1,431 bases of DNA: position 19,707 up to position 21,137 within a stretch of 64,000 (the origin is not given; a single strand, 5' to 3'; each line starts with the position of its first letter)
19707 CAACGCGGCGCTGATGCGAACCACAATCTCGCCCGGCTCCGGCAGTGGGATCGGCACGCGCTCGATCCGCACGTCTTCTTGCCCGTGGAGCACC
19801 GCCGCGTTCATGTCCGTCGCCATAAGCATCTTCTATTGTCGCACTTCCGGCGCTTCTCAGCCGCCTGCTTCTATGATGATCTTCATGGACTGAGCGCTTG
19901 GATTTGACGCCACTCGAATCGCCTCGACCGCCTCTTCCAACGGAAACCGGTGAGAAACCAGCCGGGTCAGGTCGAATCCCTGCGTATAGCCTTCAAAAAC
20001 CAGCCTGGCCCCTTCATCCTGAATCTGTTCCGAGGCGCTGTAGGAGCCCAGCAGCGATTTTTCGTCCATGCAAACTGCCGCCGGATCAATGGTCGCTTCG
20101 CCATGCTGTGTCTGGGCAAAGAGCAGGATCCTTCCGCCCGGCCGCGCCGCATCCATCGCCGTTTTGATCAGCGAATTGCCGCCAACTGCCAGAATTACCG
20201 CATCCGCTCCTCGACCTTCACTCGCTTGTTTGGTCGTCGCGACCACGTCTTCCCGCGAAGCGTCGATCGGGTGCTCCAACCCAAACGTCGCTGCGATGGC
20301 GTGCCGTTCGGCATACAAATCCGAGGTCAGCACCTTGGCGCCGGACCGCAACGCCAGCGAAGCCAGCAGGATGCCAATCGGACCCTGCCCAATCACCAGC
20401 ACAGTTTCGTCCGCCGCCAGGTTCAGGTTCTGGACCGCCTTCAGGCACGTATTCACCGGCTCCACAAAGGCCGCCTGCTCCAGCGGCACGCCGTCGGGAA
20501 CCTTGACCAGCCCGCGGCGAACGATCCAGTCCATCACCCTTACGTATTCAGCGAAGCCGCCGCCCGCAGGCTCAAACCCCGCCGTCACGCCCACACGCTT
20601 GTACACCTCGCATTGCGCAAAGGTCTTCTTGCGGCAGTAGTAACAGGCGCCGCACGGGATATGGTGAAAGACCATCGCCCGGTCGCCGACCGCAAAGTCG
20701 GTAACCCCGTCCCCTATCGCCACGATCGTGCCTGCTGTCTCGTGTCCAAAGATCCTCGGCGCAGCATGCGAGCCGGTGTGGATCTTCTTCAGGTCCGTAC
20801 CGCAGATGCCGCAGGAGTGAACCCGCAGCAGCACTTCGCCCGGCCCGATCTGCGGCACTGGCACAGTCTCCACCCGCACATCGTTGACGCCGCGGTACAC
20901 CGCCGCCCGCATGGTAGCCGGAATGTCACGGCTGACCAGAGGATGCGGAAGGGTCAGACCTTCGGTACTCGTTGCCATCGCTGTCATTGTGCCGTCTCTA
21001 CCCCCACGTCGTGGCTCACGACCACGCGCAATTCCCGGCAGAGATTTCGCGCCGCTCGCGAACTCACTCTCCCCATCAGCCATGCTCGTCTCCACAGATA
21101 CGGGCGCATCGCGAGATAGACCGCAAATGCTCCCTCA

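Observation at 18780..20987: Two tandem Zn-dependent polyol-type dehydrogenases inside the hopanoid operon: candidates for the unassigned ribosylhopane-to-bacteriohopanetetrol reductase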

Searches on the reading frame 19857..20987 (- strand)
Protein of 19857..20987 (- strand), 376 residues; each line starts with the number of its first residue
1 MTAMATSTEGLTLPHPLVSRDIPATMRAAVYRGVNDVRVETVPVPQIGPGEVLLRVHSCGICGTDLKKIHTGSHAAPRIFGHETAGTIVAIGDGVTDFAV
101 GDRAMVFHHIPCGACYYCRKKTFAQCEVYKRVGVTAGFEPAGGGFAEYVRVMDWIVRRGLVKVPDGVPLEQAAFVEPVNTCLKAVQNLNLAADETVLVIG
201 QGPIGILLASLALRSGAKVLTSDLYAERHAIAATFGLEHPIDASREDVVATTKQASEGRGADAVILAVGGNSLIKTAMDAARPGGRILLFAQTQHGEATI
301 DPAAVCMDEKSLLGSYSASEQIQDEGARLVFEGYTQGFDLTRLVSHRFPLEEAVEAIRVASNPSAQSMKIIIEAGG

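Call 5: search_protein_families(library=pfam, proteins=[window:19857-20987:-])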
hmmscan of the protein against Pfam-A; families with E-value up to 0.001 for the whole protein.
window:19857-20987:- (376 aa): 4 families
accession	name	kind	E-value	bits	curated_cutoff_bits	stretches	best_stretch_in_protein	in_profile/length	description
PF08240.17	ADH_N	-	2.6e-26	92.3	23.5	1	48-154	1-97/104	Alcohol dehydrogenase GroES-like domain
PF00107.32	ADH_zinc_N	-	1.1e-18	67.9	31.8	1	203-323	1-121/129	Zinc-binding dehydrogenase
PF16912.11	Glu_dehyd_C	-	3.1e-08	33.8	34.9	1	174-360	6-201/211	Glucose dehydrogenase C-terminus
PF13602.12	ADH_zinc_N_2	-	1.8e-07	32.6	27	1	236-359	2-122/134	Zinc-binding dehydrogenase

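Call 6: search_protein_families(library=ncbifam, proteins=[window:19857-20987:-])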
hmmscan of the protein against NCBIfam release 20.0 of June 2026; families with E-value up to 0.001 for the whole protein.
window:19857-20987:- (376 aa): 22 families
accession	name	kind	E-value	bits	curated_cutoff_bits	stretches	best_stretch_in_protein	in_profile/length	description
NF003808.0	PRK05396.1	equivalog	7.9e-48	163.1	380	1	37-373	13-339/341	L-threonine 3-dehydrogenase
TIGR00692.1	tdh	equivalog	7.4e-46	156.7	458.35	1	37-371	11-337/340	L-threonine 3-dehydrogenase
NF041097.1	keto_inos_dh_IolM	equivalog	1.8e-44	152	450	1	30-369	34-386/389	scyllo-inosose 3-dehydrogenase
NF007642.0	PRK10309.1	equivalog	3e-39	135.2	550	1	26-362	1-335/347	galactitol-1-phosphate 5-dehydrogenase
NF007489.0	PRK10083.1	equivalog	4.2e-34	118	376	1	28-373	3-336/339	Zn-dependent oxidoreductase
NF010344.0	PRK13771.1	subfamily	1.1e-33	116.6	349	1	26-334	1-299/334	putative alcohol dehydrogenase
TIGR03366.1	HpnZ_proposed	hypoth_equivalog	1.8e-33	116.1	328.1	1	45-352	1-314/315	putative phosphonate catabolism associated alcohol dehydrogenase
TIGR03989.1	Rxyl_3153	subfamily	1.6e-31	109.9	440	1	27-355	3-353/370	NDMA-dependent alcohol dehydrogenase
TIGR03451.1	mycoS_dep_FDH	equivalog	4.9e-31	107.8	512.9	1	35-357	12-343/358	S-(hydroxymethyl)mycothiol dehydrogenase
NF006940.0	PRK09422.1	equivalog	1.4e-30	106.4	344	1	26-321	1-289/338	alcohol dehydrogenase AdhP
NF007375.0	PRK09880.1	equivalog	4.1e-30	104.7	469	1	26-370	5-339/344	L-idonate 5-dehydrogenase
TIGR02824.1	quinone_pig3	subfamily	3.3e-28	98.6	296.8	2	141-360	90-312/325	putative NAD(P)H quinone oxidoreductase, PIG3 family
NF041172.1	AcrlCoa_red_Thmprot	equivalog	3.8e-26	91.8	500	1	26-321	1-287/334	acryloyl-CoA reductase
TIGR03201.1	dearomat_had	equivalog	2.7e-20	72.7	338.65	1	39-243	13-217/349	6-hydroxycyclohex-1-ene-1-carbonyl-CoA dehydrogenase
NF047908.1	AldhRedAhr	equivalog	5.2e-19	68.3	470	1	41-321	20-289/335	NADPH-dependent aldehyde reductase Ahr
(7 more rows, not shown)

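Call 12: find_homologous_proteins(query=window:19857-20987:-)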
Query window:19857-20987:- (376 aa): 8000 proteins with E <= 0.001 among 8000 candidates; the best 120 are listed.
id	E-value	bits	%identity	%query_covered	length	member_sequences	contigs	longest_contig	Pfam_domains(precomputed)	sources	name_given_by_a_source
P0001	1.7e-211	720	87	98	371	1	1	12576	PF00107.33,PF16912.12,PF13602.13,PF08240.18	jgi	jgi:L-iditol 2-dehydrogenase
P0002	3.6e-208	709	89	95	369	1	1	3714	PF00107.33,PF16912.12,PF13602.13,PF08240.18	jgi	jgi:L-iditol 2-dehydrogenase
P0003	3.6e-208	709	86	98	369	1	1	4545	PF00107.33,PF16912.12,PF13602.13,PF08240.18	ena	-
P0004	7.9e-204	695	87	94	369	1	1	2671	PF00107.33,PF16912.12,PF13602.13,PF08240.18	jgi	jgi:L-iditol 2-dehydrogenase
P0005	7.6e-203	691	86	94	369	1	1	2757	PF00107.33,PF16912.12,PF08240.18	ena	-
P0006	3.1e-202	689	83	98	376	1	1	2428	PF00107.33,PF16912.12,PF13602.13,PF08240.18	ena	-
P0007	6.1e-201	685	83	96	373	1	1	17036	PF00107.33,PF16912.12,PF08240.18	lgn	-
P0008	1.8e-200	684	84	94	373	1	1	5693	PF00107.33,PF16912.12,PF13602.13,PF08240.18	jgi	jgi:L-iditol 2-dehydrogenase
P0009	1.9e-200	684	86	93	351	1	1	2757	PF00107.33,PF16912.12,PF08240.18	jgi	jgi:L-iditol 2-dehydrogenase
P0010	6.0e-200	682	85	94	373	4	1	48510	PF00107.33,PF16912.12,PF13602.13,PF08240.18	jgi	-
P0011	1.0e-199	681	84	95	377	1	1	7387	PF00107.33,PF16912.12,PF13602.13,PF08240.18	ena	-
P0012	4.2e-198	676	85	93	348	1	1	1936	PF00107.33,PF16912.12,PF13602.13,PF08240.18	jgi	jgi:L-iditol 2-dehydrogenase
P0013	7.8e-198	675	80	98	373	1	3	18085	PF00107.33,PF16912.12,PF08240.18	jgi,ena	jgi:L-iditol 2-dehydrogenase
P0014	8.2e-198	675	83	94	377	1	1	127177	PF00107.33,PF16912.12,PF08240.18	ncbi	-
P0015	9.3e-198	675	84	94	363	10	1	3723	PF00107.33,PF16912.12,PF08240.18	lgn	-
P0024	6.0e-197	672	79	100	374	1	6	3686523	PF00107.33,PF16912.12,PF08240.18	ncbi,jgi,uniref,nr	ncbi:zinc-dependent dehydrogenase [Pseudacidobacterium ailaaui]|jgi:L-iditol 2-dehydrogenase|uniref:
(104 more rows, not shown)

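Call 18: search_solved_structures(query=window:19857-20987:-, max_evalue=1e-20, show_alignments=2)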
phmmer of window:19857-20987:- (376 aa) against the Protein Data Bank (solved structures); distinct sequences matched with E-value up to 1e-20: 47.
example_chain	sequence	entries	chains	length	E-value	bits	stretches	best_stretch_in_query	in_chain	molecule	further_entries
4cpd_A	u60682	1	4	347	2.2e-37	132.3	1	26-367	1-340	ALCOHOL DEHYDROGENASE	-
4ej6_A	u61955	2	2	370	3.3e-37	131.7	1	25-371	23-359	Putative zinc-binding dehydrogenase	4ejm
5k1s_A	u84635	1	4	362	6.6e-37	130.7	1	26-356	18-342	Oxidoreductase, zinc-binding dehydrogenase family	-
2d8a_A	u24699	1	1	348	3.7e-36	128.3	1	40-301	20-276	Probable L-threonine 3-dehydrogenase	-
2dfv_A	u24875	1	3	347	3.9e-36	128.2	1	40-301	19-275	Probable L-threonine 3-dehydrogenase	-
4a2c_A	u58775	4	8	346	4.4e-34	121.4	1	36-361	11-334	GALACTITOL-1-PHOSPHATE 5-DEHYDROGENASE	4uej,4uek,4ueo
3gfb_A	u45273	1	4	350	8.6e-34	120.5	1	40-301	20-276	L-threonine 3-dehydrogenase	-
7y9p_A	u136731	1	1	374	1.4e-33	119.8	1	29-359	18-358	Xylitol dehydrogenase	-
2dq4_A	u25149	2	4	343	3.9e-32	115.1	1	42-373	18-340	L-threonine 3-dehydrogenase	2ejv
1e3j_A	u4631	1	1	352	9.3e-31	110.5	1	27-373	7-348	NADP(H)-DEPENDENT KETOSE REDUCTASE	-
1pl6_A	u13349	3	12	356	1.3e-29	106.8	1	29-359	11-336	Sorbitol dehydrogenase | human sorbitol dehydrogenase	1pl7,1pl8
3qe3_A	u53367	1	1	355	1.4e-29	106.6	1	28-370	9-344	Sorbitol dehydrogenase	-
6ie0_A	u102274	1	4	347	2e-29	106.1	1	26-356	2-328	(R,R)-butanediol dehydrogenase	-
8wwd_A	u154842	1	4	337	2.6e-28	102.5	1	25-342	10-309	Zinc-containing alcohol dehydrogenase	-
5kia_A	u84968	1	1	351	2.4e-27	99.3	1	39-372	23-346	L-threonine 3-dehydrogenase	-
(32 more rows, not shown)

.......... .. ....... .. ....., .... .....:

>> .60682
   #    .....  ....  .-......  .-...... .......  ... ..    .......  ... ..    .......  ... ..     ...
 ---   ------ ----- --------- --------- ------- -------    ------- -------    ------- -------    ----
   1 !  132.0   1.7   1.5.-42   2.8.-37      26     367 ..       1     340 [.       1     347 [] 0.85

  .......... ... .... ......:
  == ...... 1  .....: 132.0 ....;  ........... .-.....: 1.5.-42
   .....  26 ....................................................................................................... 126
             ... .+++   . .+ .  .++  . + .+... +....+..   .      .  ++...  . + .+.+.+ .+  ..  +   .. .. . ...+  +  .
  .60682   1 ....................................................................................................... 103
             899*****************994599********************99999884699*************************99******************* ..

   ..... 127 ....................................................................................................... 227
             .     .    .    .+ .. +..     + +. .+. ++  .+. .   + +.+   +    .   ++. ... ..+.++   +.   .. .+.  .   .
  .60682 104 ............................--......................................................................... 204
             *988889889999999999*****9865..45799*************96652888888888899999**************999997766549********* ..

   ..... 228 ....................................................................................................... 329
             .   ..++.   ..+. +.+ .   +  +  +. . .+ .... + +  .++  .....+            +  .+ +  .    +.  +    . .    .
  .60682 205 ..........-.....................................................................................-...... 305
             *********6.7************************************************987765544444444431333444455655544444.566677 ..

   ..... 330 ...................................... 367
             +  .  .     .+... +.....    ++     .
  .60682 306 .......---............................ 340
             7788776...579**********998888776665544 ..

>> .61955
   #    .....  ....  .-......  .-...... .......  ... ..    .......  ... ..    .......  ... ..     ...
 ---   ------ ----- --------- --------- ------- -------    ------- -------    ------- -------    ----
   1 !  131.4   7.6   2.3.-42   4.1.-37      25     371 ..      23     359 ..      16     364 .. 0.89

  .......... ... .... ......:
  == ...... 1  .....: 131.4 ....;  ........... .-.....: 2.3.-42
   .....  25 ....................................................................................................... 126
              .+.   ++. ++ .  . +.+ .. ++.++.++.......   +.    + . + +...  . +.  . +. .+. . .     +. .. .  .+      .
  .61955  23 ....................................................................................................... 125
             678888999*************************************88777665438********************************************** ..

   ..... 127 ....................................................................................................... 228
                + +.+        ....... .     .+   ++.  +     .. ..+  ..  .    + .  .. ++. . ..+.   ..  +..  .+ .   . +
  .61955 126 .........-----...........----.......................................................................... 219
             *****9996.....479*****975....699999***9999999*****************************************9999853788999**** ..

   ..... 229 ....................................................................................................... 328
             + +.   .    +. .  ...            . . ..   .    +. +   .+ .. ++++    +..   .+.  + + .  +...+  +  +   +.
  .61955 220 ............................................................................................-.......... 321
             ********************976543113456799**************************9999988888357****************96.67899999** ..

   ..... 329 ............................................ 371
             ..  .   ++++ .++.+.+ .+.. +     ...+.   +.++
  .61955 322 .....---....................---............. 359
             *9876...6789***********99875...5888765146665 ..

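Call 22: find_encoding_contigs(protein=P0024, flank=10000, max_places=2)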
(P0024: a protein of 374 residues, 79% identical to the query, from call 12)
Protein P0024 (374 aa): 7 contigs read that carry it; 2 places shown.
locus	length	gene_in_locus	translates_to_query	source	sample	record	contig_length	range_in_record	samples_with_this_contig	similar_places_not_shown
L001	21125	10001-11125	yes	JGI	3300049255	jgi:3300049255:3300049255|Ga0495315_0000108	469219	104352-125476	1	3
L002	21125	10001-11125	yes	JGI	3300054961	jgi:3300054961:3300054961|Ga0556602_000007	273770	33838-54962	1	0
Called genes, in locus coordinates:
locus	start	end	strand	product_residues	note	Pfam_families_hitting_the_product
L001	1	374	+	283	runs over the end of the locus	PF00582:Usp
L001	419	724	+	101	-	-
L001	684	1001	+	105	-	PF08240:ADH_N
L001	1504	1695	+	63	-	-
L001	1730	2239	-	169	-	PF11154:DUF2934, PF00011:HSP20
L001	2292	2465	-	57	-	-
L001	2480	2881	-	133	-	PF02371:Transposase_20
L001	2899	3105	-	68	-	PF01548:DEDD_Tnp_IS110 (weak)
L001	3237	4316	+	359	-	PF00068:Phospholip_A2_1, PF08398:Phospholip_A2_4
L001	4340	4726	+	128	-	-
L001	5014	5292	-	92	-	-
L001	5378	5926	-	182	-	PF01548:DEDD_Tnp_IS110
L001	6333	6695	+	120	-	PF20008:DUF6429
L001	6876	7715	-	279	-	PF03935:SKN1_KRE6_Sbg1 (faint), PF00722:Glyco_hydro_16, PF26113:GH16_XgeA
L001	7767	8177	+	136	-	PF01152:Bac_globin (weak)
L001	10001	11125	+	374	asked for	PF08240:ADH_N, PF16912:Glu_dehyd_C, PF00107:ADH_zinc_N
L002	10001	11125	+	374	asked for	PF08240:ADH_N, PF16912:Glu_dehyd_C, PF00107:ADH_zinc_N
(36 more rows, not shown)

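Call 24: search_protein_representatives(protein=window:19857-20987:-)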
Query: 376 residues. Proteins with E-value up to 0.001 (for the whole library): 52262; up to 1e-10: 18154; up to 1e-30: 1784. The best 150 are listed.
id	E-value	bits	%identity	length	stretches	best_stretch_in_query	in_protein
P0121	4.1e-168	575.5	71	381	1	21-373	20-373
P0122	1.3e-137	475.3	73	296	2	26-261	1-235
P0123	4.6e-117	407.6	67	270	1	105-375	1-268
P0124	3.1e-107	375.3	52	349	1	26-373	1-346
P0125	4.5e-99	348.5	69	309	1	6-225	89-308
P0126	1.7e-98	346.6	66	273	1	19-267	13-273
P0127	1.7e-97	343.3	48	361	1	22-372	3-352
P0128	6.6e-96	338.0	73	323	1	21-215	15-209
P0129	1.4e-94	333.7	47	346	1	26-373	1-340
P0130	1.8e-94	333.3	65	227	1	76-302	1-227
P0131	1.1e-92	327.4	73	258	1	8-211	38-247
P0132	5.4e-92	325.2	72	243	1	18-206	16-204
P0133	3.4e-87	309.4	60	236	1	61-293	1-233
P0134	2.0e-86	306.8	47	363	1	22-374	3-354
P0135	9.0e-86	304.7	74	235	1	21-190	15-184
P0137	4.9e-84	299.0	40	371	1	13-373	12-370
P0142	6.4e-80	285.4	41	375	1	13-373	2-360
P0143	2.6e-79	283.4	43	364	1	19-376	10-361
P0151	3.8e-73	263.1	42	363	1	20-373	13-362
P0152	1.3e-72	261.4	39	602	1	25-373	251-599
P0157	3.4e-69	250.1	40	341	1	26-373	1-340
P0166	1.0e-63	232.2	45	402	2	134-375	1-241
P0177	7.6e-60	219.4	64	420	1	24-177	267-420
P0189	5.6e-58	213.2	38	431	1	39-360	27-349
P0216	3.2e-53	197.6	48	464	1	20-234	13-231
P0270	1.3e-48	182.4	38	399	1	22-290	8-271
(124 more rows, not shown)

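Call 25: search_protein_families(library=pfam, proteins=[P0152, P0189, P0177, P0216, P0166, P0270])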
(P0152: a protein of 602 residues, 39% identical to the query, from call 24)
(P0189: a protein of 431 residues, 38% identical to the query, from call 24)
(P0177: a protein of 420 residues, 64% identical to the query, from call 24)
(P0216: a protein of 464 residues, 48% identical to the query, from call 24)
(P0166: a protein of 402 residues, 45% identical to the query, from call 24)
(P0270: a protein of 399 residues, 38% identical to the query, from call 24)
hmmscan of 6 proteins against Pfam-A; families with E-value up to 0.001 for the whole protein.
P0152 (602 aa): 4 families
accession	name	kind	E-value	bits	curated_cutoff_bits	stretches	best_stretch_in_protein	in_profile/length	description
PF08240.17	ADH_N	-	1.5e-23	83.4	23.5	1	275-381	2-96/104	Alcohol dehydrogenase GroES-like domain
PF00107.32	ADH_zinc_N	-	1.8e-13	51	31.8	1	432-553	2-117/129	Zinc-binding dehydrogenase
PF00483.29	NTP_transferase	-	7.1e-13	49.1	21.2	1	2-120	1-124/245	Nucleotidyl transferase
PF12804.13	NTP_transf_3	-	2.1e-10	41.4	27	1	3-130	1-124/160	MobA-like NTP transferase domain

P0189 (431 aa): 3 families
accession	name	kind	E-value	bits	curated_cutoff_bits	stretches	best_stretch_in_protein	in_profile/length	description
PF08240.17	ADH_N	-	9.1e-23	80.9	23.5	1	38-146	3-99/104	Alcohol dehydrogenase GroES-like domain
PF00107.32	ADH_zinc_N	-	8.7e-09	35.9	31.8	1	194-310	2-118/129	Zinc-binding dehydrogenase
PF16912.11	Glu_dehyd_C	-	0.00017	21.6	34.9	1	163-345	5-197/211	Glucose dehydrogenase C-terminus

P0177 (420 aa): 1 family
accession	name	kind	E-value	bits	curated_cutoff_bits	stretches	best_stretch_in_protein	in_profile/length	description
PF08240.17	ADH_N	-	2.5e-26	92.4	23.5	1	291-398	1-98/104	Alcohol dehydrogenase GroES-like domain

P0216 (464 aa): 1 family
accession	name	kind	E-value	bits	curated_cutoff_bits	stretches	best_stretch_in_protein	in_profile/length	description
PF08240.17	ADH_N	-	1.7e-23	83.3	23.5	1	45-150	3-97/104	Alcohol dehydrogenase GroES-like domain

P0166 (402 aa): 2 families
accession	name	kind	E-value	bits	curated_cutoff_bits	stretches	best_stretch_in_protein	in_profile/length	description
PF00107.32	ADH_zinc_N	-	1.5e-18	67.4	31.8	1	71-193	1-122/129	Zinc-binding dehydrogenase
PF08240.17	ADH_N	-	8.8e-12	45.6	23.5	1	273-331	1-58/104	Alcohol dehydrogenase GroES-like domain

P0270 (399 aa): 1 family
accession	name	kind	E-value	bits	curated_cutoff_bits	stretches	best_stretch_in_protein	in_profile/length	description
PF08240.17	ADH_N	-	4.7e-21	75.4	23.5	1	37-142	2-96/104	Alcohol dehydrogenase GroES-like domain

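Call 28: find_related_loci(query=A1, collection=genome_contigs, flank=10000)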
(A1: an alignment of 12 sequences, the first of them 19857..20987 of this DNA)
Query A1 (376 aa) in genome_contigs; peptide patterns used: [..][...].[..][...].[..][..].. (x = any residue, [..] = any of these).
600 stretches matched a pattern (row limit reached: there are more); 589 encode a relative of the query (tblastn E <= 1e-3); the best 80 are kept; 80 distinct loci.
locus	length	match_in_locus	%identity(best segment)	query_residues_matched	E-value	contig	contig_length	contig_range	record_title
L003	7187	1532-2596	82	22-375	0e+0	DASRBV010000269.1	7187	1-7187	MAG TPA_asm: Pseudacidobacterium sp. isolate SMAG_U9936 k141_478857, whole genome shotgun sequence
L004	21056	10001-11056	83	22-373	0e+0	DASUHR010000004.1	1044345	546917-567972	MAG TPA_asm: Silvibacterium sp. isolate SMAG_U1439 k141_1375051, whole genome shotgun sequence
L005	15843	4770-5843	79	19-375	0e+0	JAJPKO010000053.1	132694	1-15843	MAG: Acidobacteriaceae bacterium isolate Centralia_MAG_86 k107_7768454, whole genome shotgun sequence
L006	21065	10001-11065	81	19-373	0e+0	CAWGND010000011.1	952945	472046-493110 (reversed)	MAG: Terriglobales bacterium isolate MFD01138.bin.3.178 genome assembly, contig: contig_12595, whole genome shotgun sequ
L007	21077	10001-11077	79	17-375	0e+0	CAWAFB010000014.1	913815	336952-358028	MAG: uncultured Acidobacteriaceae bacterium isolate MFD00731.bin.3.65 genome assembly, contig: contig_3673, whole genome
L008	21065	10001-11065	83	18-373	0e+0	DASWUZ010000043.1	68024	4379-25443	MAG TPA_asm: Acidisarcina sp. isolate SMAG_U3616 k141_353645, whole genome shotgun sequence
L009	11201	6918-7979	81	21-373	0e+0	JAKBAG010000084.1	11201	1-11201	MAG: Acidobacteria bacterium isolate ZJ2.bin14 NODE_6831_length_11201_cov_4.677533, whole genome shotgun sequence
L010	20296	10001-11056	80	22-373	0e+0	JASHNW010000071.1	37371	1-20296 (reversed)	MAG: Acidobacteriaceae bacterium isolate JOPF007 JOPF_A14C_contig_109366, whole genome shotgun sequence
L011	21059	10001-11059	80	22-373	0e+0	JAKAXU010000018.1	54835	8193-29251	MAG: Acidobacteria bacterium isolate YS2.bin24 NODE_267_length_54835_cov_7.291146, whole genome shotgun sequence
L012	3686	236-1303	79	19-373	0e+0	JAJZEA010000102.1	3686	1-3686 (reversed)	MAG: Acidobacteria bacterium isolate JA6.bin33 NODE_10845_length_3686_cov_5.451531, whole genome shotgun sequence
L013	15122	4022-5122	76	4-373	0e+0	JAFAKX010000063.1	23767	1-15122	MAG: Silvibacterium sp. isolate CP_BE_RX_22 BE_RX_k147_10237301, whole genome shotgun sequence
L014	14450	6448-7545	76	4-372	0e+0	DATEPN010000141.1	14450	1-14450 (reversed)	MAG TPA_asm: Acidobacteriaceae bacterium isolate SMAG_U9022 k141_2500518, whole genome shotgun sequence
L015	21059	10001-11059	78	22-373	0e+0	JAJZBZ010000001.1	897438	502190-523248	MAG: Acidobacteria bacterium isolate JA1.bin41 NODE_1_length_897438_cov_4.780584, whole genome shotgun sequence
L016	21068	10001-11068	76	20-375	0e+0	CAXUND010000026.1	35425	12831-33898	MAG TPA_asm: uncultured Acidobacteriaceae bacterium isolate public_SRR14722301_metawrap_bin.2 genome assembly, contig: p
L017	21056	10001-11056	78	22-373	0e+0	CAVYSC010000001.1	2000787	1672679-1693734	MAG: uncultured Acidobacteriaceae bacterium isolate MFD05580.bin.1.34 genome assembly, contig: contig_24043, whole genom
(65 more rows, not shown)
